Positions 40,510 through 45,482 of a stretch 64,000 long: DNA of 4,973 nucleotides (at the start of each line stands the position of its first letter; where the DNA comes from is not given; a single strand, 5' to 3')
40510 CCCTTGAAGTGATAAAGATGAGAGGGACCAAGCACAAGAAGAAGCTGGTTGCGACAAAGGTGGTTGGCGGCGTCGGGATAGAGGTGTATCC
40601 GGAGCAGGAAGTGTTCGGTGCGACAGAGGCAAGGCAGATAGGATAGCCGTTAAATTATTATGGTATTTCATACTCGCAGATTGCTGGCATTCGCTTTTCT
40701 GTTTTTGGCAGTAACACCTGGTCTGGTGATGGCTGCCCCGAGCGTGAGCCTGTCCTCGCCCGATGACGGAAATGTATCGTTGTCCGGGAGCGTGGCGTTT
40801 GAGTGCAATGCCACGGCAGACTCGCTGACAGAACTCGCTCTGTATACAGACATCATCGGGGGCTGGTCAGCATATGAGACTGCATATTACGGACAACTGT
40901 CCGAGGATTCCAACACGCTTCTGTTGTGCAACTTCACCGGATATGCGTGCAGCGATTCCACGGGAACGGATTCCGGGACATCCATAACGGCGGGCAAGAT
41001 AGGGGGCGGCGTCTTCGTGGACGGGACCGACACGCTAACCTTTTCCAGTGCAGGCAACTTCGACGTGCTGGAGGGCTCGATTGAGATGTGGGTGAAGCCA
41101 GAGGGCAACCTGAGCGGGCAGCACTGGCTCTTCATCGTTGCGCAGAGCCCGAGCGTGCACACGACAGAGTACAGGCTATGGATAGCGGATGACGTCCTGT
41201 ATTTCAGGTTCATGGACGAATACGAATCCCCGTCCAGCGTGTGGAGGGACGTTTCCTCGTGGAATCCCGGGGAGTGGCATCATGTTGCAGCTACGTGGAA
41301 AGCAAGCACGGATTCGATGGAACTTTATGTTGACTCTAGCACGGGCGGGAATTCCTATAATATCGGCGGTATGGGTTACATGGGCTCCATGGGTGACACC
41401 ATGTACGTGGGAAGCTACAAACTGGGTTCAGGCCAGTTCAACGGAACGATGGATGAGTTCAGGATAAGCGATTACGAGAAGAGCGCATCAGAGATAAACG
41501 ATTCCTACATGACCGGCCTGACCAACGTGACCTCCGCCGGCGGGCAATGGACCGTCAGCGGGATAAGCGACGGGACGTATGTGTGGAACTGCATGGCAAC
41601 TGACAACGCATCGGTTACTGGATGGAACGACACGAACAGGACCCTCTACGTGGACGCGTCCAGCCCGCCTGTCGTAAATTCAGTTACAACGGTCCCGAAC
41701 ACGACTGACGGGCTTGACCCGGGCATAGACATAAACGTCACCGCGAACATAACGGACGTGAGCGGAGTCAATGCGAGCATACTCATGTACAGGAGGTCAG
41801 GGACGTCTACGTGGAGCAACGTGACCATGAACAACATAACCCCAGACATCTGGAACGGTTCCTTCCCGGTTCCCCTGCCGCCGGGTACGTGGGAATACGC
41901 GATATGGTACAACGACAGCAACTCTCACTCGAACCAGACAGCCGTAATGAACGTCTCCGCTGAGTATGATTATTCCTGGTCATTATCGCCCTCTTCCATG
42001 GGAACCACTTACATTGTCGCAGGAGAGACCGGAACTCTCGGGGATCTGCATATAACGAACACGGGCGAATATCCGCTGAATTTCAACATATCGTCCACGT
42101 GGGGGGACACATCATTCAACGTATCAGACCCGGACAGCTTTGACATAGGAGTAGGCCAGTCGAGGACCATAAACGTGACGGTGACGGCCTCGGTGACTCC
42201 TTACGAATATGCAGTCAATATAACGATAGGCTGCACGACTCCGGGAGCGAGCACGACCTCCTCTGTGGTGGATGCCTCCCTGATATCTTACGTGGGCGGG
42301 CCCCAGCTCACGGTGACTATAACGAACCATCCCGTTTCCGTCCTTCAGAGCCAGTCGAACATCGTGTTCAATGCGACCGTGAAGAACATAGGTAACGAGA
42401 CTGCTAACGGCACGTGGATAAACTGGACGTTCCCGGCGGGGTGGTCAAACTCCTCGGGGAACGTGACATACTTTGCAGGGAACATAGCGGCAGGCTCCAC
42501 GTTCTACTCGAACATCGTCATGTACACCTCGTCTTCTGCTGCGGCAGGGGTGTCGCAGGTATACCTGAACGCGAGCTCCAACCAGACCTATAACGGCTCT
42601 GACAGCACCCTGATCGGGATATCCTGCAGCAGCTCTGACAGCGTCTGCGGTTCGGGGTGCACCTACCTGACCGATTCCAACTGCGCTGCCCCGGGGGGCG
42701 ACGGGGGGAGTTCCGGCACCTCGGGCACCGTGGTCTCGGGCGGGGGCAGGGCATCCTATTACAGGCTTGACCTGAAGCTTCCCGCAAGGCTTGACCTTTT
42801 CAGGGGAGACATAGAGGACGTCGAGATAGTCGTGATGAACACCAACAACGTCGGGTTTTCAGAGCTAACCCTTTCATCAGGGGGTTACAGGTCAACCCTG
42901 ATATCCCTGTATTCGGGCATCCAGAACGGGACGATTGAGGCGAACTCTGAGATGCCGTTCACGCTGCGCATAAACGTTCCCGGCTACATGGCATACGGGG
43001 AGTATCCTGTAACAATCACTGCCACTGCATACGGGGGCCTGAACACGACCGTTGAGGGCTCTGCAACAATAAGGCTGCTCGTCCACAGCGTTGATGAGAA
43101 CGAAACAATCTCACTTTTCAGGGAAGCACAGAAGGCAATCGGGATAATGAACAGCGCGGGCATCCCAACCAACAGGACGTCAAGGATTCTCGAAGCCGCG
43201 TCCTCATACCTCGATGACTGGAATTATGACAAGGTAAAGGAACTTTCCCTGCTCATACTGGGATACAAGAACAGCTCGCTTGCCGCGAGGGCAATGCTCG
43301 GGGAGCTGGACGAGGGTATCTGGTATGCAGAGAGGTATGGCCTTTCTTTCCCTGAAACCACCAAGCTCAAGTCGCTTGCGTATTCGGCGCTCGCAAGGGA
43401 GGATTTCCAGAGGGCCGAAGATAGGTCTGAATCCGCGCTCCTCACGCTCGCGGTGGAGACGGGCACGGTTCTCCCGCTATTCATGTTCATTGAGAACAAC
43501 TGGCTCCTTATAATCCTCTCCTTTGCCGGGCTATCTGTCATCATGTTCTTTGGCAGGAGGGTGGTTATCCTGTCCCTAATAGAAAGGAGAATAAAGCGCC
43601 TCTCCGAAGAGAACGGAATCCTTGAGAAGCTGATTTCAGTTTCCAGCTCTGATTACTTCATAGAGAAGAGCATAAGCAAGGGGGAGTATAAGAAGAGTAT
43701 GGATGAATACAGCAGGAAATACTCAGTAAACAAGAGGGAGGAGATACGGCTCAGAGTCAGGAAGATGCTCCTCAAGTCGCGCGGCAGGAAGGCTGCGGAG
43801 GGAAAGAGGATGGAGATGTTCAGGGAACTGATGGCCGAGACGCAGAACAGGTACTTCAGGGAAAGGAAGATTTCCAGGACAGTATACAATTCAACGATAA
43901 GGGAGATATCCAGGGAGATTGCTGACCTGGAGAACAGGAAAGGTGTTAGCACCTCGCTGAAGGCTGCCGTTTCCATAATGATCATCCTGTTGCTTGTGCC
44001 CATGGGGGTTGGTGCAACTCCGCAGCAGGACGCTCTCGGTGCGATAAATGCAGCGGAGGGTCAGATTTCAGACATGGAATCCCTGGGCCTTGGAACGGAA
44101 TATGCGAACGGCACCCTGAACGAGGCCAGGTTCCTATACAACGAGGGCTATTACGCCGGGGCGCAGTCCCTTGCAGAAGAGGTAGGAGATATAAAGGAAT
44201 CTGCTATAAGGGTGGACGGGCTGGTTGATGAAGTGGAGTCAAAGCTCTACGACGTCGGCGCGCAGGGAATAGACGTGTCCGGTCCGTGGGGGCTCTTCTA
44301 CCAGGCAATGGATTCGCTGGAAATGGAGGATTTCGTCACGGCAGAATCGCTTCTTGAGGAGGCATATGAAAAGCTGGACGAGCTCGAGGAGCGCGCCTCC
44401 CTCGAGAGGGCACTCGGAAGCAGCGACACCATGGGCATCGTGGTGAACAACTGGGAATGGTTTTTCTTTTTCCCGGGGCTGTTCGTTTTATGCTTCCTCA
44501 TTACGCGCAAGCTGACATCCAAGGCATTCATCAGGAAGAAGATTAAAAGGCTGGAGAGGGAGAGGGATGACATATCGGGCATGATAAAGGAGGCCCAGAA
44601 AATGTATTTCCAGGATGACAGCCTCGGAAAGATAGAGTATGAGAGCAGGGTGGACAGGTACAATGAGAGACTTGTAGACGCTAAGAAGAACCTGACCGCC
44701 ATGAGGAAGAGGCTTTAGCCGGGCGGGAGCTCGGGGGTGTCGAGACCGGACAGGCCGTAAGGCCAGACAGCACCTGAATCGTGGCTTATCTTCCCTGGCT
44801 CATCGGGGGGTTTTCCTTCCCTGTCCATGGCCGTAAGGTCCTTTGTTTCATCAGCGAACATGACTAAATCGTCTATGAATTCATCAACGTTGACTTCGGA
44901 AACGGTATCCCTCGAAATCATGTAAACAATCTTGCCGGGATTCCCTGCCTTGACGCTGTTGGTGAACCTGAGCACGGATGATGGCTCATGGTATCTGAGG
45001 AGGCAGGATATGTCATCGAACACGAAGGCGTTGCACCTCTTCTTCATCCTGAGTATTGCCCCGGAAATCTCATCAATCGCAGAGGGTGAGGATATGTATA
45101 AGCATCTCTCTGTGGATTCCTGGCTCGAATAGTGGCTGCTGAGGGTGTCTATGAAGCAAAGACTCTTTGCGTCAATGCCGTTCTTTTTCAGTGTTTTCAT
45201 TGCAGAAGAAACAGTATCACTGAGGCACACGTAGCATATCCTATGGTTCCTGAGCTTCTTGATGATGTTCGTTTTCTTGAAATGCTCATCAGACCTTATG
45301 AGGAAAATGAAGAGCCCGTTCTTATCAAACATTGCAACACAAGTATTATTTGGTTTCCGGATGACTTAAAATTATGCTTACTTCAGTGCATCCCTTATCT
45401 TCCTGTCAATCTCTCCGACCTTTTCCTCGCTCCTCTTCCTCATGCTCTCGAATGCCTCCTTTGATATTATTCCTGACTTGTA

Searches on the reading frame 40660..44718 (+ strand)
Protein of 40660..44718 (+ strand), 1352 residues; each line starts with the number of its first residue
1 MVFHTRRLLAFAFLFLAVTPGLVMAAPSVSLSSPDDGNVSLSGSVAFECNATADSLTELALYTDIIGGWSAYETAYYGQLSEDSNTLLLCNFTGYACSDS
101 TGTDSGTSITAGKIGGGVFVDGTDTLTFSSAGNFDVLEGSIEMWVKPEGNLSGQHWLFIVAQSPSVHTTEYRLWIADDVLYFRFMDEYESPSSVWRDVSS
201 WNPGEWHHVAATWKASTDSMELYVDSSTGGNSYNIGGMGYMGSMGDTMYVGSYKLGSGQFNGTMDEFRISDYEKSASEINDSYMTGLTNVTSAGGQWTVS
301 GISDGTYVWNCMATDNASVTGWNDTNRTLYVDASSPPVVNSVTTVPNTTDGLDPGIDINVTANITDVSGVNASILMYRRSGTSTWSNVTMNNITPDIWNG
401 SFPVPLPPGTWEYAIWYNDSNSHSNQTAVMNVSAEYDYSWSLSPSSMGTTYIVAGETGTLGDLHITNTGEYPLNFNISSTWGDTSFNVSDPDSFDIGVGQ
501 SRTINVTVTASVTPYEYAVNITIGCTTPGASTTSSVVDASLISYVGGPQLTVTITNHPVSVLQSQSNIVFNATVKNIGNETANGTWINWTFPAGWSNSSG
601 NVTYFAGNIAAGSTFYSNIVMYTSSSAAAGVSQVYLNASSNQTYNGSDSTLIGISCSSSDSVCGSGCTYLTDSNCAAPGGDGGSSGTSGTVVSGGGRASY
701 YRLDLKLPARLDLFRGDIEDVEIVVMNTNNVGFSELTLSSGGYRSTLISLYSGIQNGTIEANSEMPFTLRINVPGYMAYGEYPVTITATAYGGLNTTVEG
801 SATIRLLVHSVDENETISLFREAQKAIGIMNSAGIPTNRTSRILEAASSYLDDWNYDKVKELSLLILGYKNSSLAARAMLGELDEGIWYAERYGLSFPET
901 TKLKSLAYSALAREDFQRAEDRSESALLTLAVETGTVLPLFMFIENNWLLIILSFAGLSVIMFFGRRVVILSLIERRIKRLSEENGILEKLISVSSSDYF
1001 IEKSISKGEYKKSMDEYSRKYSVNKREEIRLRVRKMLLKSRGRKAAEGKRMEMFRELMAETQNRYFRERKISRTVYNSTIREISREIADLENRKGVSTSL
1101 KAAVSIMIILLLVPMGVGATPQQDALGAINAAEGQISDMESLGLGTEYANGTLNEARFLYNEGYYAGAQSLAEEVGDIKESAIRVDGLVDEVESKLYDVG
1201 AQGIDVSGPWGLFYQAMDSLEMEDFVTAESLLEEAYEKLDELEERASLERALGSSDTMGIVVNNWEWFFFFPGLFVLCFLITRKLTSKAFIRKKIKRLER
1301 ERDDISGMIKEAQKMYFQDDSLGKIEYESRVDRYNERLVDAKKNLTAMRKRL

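Call 9: search_protein_families(library=pfam, proteins=[window:40660-44718:+], max_evalue=0.001)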
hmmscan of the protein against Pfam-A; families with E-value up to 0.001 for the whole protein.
window:40660-44718:+ (1352 aa): 3 families
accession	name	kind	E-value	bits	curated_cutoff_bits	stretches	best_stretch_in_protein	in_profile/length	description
PF13385.13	Laminin_G_3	-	7.4e-17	62.3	27.6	1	122-280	3-151/151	Concanavalin A-like lectin/glucanases superfamily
PF10633.15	NPCBM_assoc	-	2.2e-07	31.4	24.4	0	570-639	9-76/78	NPCBM-associated, NEW3 domain of alpha-galactosidase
PF02210.31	Laminin_G_2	-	0.00073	20.4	22.9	0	171-269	21-123/126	Laminin G domain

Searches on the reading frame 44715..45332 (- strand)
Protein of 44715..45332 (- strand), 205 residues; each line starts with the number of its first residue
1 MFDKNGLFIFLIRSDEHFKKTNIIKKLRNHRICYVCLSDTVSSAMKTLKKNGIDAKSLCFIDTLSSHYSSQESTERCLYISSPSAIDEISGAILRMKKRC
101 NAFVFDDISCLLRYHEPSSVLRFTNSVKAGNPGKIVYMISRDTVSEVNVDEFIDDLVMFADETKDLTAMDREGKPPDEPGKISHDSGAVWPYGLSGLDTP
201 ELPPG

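Call 9: search_protein_families(library=pfam, proteins=[window:44715-45332:-], max_evalue=0.001)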
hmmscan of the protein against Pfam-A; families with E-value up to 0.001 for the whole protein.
window:44715-45332:- (205 aa): 0 families

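Call 55: search_protein_families(library=pfam, proteins=[window:44715-45332:-], max_evalue=1)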
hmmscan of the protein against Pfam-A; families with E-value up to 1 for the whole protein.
window:44715-45332:- (205 aa): 1 family
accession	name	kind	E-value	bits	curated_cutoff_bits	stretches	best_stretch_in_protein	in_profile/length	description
PF15711.10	ILEI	-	0.15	13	27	0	118-151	27-60/90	Interleukin-like EMT inducer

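Call 101: search_protein_families(library=padloc, proteins=[window:44715-45332:-], max_evalue=0.001)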
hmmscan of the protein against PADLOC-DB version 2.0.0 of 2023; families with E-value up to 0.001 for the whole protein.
window:44715-45332:- (205 aa): 0 families
